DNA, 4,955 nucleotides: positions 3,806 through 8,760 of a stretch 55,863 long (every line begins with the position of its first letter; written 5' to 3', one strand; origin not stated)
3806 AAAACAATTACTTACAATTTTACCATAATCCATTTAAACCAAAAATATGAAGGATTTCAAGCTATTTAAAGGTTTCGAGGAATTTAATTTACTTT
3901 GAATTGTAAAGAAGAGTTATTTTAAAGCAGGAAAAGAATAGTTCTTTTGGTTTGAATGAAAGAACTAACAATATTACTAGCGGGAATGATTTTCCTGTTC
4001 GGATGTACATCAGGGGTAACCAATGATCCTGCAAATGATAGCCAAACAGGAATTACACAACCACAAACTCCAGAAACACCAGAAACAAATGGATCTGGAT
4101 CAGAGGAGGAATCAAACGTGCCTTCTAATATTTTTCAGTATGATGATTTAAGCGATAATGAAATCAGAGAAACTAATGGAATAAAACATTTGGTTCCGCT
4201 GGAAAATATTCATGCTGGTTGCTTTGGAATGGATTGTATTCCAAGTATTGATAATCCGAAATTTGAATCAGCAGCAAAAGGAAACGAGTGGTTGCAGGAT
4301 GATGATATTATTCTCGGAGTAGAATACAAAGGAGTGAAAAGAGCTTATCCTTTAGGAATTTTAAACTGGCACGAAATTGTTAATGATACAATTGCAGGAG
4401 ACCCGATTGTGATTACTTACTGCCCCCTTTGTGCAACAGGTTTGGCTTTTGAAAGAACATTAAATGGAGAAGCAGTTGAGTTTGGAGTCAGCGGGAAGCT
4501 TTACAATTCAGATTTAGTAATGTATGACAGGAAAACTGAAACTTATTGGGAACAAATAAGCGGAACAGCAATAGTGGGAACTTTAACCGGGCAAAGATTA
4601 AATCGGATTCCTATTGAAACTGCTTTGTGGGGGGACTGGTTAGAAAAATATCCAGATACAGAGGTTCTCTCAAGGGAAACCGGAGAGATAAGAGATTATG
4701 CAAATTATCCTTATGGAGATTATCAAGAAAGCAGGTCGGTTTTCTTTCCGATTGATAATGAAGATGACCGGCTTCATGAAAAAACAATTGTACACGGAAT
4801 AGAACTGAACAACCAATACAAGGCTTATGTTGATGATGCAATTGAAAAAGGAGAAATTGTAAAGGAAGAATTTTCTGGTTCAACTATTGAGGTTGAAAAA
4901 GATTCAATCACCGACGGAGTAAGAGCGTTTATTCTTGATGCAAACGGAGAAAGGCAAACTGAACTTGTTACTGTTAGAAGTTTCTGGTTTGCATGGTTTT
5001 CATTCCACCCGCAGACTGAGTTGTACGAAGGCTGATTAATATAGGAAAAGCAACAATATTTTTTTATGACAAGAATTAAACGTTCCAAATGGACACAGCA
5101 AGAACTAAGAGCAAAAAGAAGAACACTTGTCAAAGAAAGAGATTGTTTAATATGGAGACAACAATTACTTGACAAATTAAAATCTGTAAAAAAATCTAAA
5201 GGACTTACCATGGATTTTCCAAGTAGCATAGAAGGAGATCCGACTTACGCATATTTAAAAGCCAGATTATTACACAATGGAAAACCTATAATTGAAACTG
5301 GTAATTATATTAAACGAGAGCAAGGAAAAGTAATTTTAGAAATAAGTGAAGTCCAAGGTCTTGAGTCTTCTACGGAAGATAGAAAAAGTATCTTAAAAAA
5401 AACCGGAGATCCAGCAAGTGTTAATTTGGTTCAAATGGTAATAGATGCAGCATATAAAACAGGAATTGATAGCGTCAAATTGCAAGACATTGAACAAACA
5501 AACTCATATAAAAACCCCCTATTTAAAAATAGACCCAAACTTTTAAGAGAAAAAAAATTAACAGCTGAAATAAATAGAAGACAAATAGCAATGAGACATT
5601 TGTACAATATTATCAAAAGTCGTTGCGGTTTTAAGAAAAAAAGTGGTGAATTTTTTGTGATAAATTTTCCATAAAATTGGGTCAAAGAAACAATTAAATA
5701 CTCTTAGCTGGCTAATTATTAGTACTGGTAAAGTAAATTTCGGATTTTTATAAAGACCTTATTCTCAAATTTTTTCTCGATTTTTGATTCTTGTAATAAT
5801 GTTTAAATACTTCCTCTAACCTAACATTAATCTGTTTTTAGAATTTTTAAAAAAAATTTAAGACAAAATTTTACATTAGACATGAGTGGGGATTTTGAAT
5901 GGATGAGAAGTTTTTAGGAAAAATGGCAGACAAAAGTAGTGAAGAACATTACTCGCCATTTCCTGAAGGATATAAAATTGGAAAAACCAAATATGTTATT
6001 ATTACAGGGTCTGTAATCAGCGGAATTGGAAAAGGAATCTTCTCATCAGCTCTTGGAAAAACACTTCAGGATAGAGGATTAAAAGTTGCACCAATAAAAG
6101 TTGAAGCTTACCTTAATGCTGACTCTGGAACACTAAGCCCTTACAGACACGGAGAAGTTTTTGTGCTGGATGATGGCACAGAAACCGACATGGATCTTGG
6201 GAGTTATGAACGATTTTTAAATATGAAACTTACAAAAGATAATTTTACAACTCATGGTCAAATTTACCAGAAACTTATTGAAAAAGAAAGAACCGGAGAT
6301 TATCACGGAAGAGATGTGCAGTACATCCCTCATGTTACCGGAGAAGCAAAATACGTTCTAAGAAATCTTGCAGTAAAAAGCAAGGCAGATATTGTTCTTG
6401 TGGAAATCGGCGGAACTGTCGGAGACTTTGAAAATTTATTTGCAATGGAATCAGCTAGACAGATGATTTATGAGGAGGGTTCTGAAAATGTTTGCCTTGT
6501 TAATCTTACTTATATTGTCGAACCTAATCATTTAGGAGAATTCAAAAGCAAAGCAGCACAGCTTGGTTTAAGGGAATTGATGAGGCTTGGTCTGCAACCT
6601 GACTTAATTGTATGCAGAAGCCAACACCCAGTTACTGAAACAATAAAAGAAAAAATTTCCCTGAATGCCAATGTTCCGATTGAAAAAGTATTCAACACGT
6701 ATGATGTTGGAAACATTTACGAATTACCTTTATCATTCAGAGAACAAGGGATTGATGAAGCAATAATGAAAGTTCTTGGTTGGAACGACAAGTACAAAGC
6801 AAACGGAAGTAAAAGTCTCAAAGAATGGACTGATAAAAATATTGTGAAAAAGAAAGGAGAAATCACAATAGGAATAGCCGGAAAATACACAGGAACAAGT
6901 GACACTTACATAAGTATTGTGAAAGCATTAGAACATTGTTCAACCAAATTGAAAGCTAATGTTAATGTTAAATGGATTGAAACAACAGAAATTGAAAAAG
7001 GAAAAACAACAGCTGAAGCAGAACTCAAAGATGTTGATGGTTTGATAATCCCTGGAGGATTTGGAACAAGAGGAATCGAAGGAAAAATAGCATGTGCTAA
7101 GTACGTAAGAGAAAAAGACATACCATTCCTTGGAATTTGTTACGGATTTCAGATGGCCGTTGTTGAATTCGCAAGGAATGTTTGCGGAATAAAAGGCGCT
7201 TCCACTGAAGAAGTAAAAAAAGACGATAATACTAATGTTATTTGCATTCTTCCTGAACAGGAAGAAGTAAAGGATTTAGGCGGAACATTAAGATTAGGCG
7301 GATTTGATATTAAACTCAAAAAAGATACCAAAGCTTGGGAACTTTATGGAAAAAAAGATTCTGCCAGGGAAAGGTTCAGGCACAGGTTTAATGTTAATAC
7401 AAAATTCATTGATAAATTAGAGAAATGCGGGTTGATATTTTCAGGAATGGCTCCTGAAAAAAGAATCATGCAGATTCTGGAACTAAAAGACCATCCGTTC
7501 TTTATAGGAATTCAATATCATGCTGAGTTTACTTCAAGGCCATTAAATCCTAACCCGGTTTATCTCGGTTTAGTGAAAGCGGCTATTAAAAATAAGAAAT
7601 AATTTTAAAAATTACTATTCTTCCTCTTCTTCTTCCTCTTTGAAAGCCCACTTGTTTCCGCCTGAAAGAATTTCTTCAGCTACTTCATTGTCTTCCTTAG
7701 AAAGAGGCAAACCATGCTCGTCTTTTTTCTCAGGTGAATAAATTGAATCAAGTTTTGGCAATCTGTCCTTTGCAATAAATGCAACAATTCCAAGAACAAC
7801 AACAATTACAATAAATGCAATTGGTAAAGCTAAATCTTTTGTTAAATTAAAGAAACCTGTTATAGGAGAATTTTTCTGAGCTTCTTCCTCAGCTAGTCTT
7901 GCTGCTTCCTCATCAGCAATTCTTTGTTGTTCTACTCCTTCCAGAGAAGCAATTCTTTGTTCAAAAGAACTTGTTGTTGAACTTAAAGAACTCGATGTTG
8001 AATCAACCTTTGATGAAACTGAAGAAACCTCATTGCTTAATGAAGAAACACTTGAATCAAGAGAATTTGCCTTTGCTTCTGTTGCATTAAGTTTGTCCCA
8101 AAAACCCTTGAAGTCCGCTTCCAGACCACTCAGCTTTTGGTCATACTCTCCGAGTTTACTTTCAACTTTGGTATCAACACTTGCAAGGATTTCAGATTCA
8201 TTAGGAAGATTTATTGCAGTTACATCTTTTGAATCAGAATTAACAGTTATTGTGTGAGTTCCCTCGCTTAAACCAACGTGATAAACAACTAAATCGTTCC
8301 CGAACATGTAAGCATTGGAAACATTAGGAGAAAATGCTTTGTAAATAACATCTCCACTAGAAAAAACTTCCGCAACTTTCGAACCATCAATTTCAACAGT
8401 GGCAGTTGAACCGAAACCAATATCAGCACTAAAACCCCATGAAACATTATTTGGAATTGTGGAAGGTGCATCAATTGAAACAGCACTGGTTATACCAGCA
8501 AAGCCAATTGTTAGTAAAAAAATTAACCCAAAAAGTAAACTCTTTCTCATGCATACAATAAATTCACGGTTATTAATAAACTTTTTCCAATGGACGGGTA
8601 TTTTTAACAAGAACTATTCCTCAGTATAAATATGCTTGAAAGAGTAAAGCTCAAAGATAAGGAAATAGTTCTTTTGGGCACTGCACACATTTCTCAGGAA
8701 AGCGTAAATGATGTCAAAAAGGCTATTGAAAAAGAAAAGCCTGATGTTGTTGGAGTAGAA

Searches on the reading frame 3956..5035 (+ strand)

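Call 31: search_protein_families(library=pfam, proteins=[window:3956-5035:+], max_evalue=0.001)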
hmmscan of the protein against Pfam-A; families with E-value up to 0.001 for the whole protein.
window:3956-5035:+ (359 aa): 1 family
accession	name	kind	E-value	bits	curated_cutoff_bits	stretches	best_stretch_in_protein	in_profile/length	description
PF11376.13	DUF3179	-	1.5e-95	320.4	27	1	93-354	2-292/292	Protein of unknown function (DUF3179)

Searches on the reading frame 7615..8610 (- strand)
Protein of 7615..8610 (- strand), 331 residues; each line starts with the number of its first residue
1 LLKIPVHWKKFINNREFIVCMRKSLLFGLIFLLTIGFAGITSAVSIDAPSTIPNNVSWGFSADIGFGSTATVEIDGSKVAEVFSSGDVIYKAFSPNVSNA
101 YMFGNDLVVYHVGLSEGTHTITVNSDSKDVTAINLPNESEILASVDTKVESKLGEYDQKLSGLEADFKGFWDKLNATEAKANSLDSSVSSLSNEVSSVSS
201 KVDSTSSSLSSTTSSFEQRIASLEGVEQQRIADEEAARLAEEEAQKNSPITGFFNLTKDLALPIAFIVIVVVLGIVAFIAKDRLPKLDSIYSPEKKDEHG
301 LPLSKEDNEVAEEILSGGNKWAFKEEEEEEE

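Call 31: search_protein_families(library=pfam, proteins=[window:7615-8610:-], max_evalue=0.001)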
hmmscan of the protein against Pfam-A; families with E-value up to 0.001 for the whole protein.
window:7615-8610:- (331 aa): 1 family
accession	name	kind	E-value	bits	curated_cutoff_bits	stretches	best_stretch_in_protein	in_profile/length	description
PF06103.16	DUF948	-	0.00053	20.5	37.2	0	147-211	22-86/89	Bacterial protein of unknown function (DUF948)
